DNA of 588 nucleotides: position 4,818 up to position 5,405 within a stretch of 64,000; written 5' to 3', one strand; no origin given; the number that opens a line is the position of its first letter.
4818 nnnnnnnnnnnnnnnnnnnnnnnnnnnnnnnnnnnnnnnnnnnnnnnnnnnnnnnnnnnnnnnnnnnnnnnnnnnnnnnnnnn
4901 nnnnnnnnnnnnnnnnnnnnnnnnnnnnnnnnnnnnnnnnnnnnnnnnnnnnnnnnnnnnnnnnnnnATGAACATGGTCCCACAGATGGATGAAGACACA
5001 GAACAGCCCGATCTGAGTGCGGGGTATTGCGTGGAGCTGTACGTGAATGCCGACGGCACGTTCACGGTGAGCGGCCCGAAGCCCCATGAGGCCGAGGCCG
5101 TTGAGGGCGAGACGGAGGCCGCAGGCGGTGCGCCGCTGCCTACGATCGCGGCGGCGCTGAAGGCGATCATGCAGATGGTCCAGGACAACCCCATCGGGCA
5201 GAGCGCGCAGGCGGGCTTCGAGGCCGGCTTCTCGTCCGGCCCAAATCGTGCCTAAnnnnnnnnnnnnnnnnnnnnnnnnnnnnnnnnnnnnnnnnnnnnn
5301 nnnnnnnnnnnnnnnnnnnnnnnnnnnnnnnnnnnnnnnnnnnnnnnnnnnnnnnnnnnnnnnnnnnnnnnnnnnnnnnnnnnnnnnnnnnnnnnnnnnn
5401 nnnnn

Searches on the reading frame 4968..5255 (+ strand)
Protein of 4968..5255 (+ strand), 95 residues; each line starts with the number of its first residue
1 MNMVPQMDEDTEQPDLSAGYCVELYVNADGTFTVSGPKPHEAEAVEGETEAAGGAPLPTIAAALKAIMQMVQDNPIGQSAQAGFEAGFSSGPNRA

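Call 55: find_homologous_proteins(query=A4, max_evalue=0.001)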
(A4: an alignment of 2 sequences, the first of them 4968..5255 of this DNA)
Query A4 (2 sequences) (95 aa, profile of the alignment): 12 proteins with E <= 0.001 among 136 candidates.
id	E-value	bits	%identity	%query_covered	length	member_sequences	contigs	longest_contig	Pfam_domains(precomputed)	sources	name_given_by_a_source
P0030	7.5e-52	192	59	99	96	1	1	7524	-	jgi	jgi:hypothetical protein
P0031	2.4e-50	187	100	98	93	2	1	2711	-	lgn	-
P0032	4.2e-34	135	63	97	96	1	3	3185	-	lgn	-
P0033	2.4e-31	126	62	87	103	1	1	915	-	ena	-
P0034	7.2e-30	121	60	82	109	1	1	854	-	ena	-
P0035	3.0e-28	116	54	84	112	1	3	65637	-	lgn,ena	-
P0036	4.5e-28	116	59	92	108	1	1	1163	-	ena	-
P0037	1.8e-27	114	53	84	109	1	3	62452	-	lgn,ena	-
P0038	2.4e-27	113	56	92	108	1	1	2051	-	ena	-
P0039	4.9e-26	109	54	84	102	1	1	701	-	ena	-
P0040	1.4e-20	92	46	87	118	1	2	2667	-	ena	-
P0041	2.5e-19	88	51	92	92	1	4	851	-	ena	-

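Call 56: find_encoding_contigs(protein=P0035, flank=10000, max_places=3)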
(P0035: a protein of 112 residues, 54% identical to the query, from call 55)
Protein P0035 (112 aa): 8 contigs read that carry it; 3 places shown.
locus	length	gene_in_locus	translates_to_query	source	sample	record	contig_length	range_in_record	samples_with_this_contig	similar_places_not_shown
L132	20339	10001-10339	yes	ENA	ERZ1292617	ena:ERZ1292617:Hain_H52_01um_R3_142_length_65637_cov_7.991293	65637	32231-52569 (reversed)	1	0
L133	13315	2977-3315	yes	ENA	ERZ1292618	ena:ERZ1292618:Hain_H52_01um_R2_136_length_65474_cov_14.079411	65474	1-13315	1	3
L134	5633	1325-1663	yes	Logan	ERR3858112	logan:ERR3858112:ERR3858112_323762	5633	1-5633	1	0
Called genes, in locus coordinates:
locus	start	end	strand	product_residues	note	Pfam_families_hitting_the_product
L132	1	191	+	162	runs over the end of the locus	PF01327:Pep_deformylase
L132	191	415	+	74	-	PF14549:P22_Cro (faint), PF15943:YdaS_toxin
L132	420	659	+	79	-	-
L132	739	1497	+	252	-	-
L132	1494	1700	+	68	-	-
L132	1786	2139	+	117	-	-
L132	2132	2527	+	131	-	-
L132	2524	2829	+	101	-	-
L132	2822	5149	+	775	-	PF09250:Prim-Pol (weak), PF05272:VapE-like_dom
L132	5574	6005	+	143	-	-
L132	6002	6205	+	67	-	-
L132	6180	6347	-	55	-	-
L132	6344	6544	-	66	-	-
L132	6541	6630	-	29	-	-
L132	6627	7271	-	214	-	-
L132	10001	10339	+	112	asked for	-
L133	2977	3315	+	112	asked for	-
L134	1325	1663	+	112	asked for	-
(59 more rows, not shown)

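Call 57: find_encoding_contigs(protein=P0037, flank=10000, max_places=3)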
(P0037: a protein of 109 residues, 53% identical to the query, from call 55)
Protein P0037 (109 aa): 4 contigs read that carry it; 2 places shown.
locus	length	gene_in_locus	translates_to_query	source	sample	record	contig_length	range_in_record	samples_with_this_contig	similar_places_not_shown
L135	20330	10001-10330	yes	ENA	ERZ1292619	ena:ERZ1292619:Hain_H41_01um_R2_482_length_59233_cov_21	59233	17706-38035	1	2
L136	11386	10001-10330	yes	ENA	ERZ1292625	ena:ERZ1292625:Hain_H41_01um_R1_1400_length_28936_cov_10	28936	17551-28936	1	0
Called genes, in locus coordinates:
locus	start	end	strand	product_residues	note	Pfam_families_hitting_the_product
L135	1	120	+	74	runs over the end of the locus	PF15943:YdaS_toxin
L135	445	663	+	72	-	-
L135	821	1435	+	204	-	-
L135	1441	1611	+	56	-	-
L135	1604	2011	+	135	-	-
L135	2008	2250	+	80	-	-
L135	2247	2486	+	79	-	-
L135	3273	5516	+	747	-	PF05272:VapE-like_dom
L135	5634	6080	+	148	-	PF04545:Sigma70_r4 (faint)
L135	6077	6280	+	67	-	-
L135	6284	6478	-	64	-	-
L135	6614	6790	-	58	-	-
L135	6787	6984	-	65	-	-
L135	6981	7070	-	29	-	-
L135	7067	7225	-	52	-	-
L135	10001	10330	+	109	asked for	-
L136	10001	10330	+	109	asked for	-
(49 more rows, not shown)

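Call 62: find_encoding_contigs(protein=P0031, flank=5000, max_places=4)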
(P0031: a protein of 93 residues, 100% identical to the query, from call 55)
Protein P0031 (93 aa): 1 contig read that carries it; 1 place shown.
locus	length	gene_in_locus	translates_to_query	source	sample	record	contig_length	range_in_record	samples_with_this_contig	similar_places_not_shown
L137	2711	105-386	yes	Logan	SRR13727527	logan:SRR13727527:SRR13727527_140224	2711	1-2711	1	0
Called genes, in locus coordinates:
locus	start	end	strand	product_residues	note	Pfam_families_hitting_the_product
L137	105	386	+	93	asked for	-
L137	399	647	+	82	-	-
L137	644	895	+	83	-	-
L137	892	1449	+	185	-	-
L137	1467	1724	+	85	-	-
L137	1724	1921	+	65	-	-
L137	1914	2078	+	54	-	-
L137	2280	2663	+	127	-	-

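Call 63: find_encoding_contigs(protein=P0032, flank=5000, max_places=4)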
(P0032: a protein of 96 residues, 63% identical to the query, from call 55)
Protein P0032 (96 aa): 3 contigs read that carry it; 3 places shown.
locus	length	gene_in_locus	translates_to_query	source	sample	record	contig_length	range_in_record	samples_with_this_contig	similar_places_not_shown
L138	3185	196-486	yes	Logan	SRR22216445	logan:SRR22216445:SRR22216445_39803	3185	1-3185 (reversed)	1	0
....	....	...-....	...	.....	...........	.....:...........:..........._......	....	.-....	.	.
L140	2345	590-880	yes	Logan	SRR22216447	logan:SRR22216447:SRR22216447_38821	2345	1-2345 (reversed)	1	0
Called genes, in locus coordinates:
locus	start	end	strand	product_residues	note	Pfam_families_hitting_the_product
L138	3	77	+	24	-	?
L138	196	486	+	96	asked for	-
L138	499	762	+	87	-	-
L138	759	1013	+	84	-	-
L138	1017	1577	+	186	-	-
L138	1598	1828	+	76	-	-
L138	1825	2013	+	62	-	-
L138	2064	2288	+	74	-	-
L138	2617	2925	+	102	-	-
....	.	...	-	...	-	?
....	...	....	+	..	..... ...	-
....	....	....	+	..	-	-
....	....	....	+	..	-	-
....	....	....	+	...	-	-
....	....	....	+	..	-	-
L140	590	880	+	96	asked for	-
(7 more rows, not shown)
